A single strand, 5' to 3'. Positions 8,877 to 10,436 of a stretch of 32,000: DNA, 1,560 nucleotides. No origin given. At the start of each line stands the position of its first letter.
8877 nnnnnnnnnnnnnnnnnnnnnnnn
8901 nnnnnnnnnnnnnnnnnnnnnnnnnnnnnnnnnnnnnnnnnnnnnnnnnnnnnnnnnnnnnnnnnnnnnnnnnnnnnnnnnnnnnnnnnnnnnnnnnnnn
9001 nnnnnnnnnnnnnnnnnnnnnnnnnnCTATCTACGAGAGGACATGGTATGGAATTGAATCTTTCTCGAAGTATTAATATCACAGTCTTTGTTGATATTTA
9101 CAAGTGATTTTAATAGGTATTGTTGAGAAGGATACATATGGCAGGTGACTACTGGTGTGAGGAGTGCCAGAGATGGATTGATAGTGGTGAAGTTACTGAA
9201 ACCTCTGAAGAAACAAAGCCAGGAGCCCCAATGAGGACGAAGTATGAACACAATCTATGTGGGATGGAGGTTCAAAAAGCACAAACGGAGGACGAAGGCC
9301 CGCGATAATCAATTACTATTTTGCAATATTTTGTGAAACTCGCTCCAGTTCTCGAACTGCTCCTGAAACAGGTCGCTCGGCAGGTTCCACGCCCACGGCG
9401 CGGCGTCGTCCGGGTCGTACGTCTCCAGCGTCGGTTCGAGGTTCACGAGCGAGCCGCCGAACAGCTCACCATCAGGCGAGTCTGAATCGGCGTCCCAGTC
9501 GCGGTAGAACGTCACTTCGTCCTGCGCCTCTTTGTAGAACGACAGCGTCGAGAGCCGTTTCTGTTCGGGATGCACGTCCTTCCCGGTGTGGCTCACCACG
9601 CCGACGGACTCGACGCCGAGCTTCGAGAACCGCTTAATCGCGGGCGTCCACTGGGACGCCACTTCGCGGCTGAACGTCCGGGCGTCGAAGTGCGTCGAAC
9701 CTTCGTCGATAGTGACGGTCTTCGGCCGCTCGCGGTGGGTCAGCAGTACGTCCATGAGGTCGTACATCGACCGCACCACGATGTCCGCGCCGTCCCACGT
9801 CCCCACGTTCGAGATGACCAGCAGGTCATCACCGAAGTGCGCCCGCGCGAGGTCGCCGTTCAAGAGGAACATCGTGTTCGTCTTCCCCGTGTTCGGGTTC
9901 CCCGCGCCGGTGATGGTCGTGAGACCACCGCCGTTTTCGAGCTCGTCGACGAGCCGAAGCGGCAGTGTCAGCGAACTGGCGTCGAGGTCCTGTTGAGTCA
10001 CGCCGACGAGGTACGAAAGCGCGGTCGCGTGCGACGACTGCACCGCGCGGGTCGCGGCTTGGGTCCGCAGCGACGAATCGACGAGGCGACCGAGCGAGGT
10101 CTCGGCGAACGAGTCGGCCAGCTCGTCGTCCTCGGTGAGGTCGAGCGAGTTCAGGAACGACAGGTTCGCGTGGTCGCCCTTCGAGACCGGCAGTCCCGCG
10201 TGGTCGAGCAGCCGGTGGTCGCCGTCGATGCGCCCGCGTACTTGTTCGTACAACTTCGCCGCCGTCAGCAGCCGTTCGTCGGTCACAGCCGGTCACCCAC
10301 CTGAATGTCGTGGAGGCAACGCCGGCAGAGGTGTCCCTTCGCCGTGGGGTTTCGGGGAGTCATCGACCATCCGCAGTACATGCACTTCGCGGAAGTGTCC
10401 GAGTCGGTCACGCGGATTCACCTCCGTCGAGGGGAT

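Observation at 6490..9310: Low-GC accessory island inside the provirus: candidate novel defence / superinfection-exclusion module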

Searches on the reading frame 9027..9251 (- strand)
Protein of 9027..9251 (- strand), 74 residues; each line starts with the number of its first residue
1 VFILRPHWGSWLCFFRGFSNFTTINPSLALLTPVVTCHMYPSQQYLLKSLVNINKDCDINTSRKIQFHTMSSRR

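Call 79: list_cluster_members(proteins=[window:9138-9305:+, window:9027-9251:-])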
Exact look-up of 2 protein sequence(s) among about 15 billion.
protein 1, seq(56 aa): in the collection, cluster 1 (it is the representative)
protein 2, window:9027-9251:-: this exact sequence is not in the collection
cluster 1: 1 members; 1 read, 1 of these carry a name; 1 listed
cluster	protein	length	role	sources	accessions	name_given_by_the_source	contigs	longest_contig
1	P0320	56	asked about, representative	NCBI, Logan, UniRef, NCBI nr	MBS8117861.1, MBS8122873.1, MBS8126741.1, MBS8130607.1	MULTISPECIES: hypothetical protein [Haloferax] | Uncharacterized protein n=1 Tax=Haloferax volcanii TaxID=2246 RepID=A0A8T5CUF1_HALVO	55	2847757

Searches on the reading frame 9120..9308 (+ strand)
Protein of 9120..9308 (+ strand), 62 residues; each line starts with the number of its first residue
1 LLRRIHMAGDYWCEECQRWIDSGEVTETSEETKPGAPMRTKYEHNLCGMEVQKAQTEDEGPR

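Call 3: search_protein_families(library=pfam, proteins=[window:9120-9308:+], max_evalue=0.1)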
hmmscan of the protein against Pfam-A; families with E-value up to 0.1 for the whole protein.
window:9120-9308:+ (62 aa): 0 families

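Call 4: search_protein_families(library=padloc, proteins=[window:9120-9308:+], max_evalue=0.1)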
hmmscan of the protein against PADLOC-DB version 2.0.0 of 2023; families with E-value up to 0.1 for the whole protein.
window:9120-9308:+ (62 aa): 0 families

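Call 5: search_protein_families(library=phrogs, proteins=[window:9120-9308:+], max_evalue=0.1)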
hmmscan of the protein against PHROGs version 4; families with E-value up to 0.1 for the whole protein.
window:9120-9308:+ (62 aa): 2 families
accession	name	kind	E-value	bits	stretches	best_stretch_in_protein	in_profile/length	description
phrog_1581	-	unknown function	0.047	14.5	1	11-55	105-141/176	-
phrog_15840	-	unknown function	0.061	14.9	1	8-53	25-72/116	-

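Call 76: search_dna_similar(query=window:9120-9305:+, collection=plasmids, mode=protein, max_evalue=0.01, max_rows=15)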
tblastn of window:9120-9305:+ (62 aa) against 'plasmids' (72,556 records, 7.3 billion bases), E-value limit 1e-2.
No match.

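Call 77: search_dna_similar(query=window:9120-9305:+, collection=phages, mode=protein, max_evalue=0.01, max_rows=15)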
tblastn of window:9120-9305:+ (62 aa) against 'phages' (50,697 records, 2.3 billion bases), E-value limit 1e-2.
No match.

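Call 78: list_cluster_members(proteins=[window:9120-9305:+, window:7044-8120:+, window:8233-9027:-, window:6603-6890:+, window:9312-10286:-])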
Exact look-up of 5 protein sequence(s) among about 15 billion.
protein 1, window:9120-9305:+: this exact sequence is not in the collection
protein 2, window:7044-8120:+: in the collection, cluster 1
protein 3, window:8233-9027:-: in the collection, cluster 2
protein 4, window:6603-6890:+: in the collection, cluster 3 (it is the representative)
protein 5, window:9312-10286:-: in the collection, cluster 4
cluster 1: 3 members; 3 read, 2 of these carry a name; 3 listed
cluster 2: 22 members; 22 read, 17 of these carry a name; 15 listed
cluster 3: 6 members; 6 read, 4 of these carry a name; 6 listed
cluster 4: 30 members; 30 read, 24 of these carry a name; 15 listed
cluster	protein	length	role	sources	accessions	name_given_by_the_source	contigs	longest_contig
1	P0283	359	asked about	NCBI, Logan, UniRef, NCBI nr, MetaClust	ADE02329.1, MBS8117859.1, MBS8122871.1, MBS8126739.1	hypothetical protein [Haloferax volcanii] | Uncharacterized protein n=2 Tax=Haloferax volcanii TaxID=2246 RepID=D4GY13_HALVD | 309800.HVO_1424 "" ""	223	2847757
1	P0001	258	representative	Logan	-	-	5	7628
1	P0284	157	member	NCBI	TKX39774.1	hypothetical protein EXE41_18685, partial [Halorubrum sp. SD690R]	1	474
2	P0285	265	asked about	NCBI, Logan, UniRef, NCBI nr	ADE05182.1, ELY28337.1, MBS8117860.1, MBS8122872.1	hypothetical protein [Haloferax volcanii] | Uncharacterized protein n=4 Tax=Haloferax volcanii TaxID=2246 RepID=A0A384LM14_HALVD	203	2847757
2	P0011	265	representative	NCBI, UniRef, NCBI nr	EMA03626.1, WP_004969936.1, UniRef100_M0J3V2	hypothetical protein [Haloferax denitrificans] | Uncharacterized protein n=1 Tax=Haloferax denitrificans ATCC 35960 TaxID=662478 ...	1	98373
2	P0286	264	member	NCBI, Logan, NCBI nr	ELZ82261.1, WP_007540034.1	hypothetical protein C455_03599 [Haloferax larsenii JCM 13917] | hypothetical protein [Haloferax larsenii]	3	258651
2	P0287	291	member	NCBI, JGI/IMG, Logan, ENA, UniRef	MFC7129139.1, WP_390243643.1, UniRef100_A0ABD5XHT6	hypothetical protein [Haloferax chudinovii] | Uncharacterized protein n=1 Tax=Haloferax chudinovii TaxID=1109010 RepID=A0ABD5XHT6_9EURY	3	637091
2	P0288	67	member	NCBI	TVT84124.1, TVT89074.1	hypothetical protein FQA18_18685, partial [Haloferax volcanii]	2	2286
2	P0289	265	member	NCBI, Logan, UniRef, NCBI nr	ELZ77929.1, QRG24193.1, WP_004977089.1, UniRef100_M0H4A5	hypothetical protein HfxHg1_080 [Haloferax virus Halfgib1] | Uncharacterized protein n=1 Tax=Haloferax gibbonsii (strain ATCC 33959 / DSM 4427 / JCM ... | hypothetical protein [Haloferax gibbonsii]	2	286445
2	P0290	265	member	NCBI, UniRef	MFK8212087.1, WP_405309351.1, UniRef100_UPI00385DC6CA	hypothetical protein [Haloferax volcanii] | hypothetical protein n=1 Tax=Haloferax volcanii TaxID=2246 RepID=UPI00385DC6CA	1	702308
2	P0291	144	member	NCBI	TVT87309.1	hypothetical protein FQA18_19375, partial [Haloferax volcanii]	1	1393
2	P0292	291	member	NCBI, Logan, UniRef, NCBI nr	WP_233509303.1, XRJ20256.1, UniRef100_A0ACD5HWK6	hypothetical protein [Haloferax sp. Atlit-48N] | Uncharacterized protein n=1 Tax=Haloferax sp. Atlit-48N TaxID=2077198 ...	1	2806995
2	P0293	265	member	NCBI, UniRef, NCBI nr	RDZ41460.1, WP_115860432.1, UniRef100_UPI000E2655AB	hypothetical protein C5B89_05795 [Haloferax sp. Atlit-47N] | hypothetical protein n=1 Tax=Haloferax sp. Atlit-47N TaxID=2077199 RepID=UPI000E2655AB | hypothetical protein [Haloferax sp. Atlit-47N]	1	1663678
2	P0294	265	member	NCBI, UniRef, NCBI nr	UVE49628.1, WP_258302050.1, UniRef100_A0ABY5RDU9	hypothetical protein KU306_11985 [Haloferax larsenii] | Uncharacterized protein n=1 Tax=Haloferax larsenii TaxID=302484 RepID=A0ABY5RDU9_HALLR | hypothetical protein [Haloferax larsenii]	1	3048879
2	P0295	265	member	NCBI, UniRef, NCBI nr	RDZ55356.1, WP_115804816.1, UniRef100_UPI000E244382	hypothetical protein C5C07_07555 [Haloferax sp. Atlit-4N] | hypothetical protein n=1 Tax=Haloferax sp. Atlit-4N TaxID=2077206 RepID=UPI000E244382 | hypothetical protein [Haloferax sp. Atlit-4N]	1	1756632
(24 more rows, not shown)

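Call 92: search_protein_families(library=ncbifam, proteins=[window:9138-9308:+], max_evalue=0.01)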
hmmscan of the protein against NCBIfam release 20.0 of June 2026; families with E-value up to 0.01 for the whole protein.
window:9138-9308:+ (56 aa): 0 families

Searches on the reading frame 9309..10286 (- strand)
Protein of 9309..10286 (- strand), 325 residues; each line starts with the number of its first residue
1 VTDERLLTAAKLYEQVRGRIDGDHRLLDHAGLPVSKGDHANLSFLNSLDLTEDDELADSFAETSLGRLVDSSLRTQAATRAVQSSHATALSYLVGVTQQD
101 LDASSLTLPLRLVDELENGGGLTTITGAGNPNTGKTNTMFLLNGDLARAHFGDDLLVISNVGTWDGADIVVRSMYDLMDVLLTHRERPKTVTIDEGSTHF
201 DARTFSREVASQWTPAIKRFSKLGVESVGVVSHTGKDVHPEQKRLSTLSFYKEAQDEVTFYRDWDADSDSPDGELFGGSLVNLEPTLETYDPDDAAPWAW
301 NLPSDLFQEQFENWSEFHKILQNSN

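Call 3: search_protein_families(library=pfam, proteins=[window:9309-10286:-], max_evalue=0.1)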
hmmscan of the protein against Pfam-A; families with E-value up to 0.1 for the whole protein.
window:9309-10286:- (325 aa): 0 families

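Call 4: search_protein_families(library=padloc, proteins=[window:9309-10286:-], max_evalue=0.1)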
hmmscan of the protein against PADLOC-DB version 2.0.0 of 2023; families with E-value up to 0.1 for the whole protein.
window:9309-10286:- (325 aa): 0 families

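Call 5: search_protein_families(library=phrogs, proteins=[window:9309-10286:-], max_evalue=0.1)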
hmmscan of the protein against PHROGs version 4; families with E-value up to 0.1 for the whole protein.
window:9309-10286:- (325 aa): 1 family
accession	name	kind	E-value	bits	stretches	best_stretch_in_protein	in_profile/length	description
phrog_1979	-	unknown function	3.7e-106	356.5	1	2-319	4-324/380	-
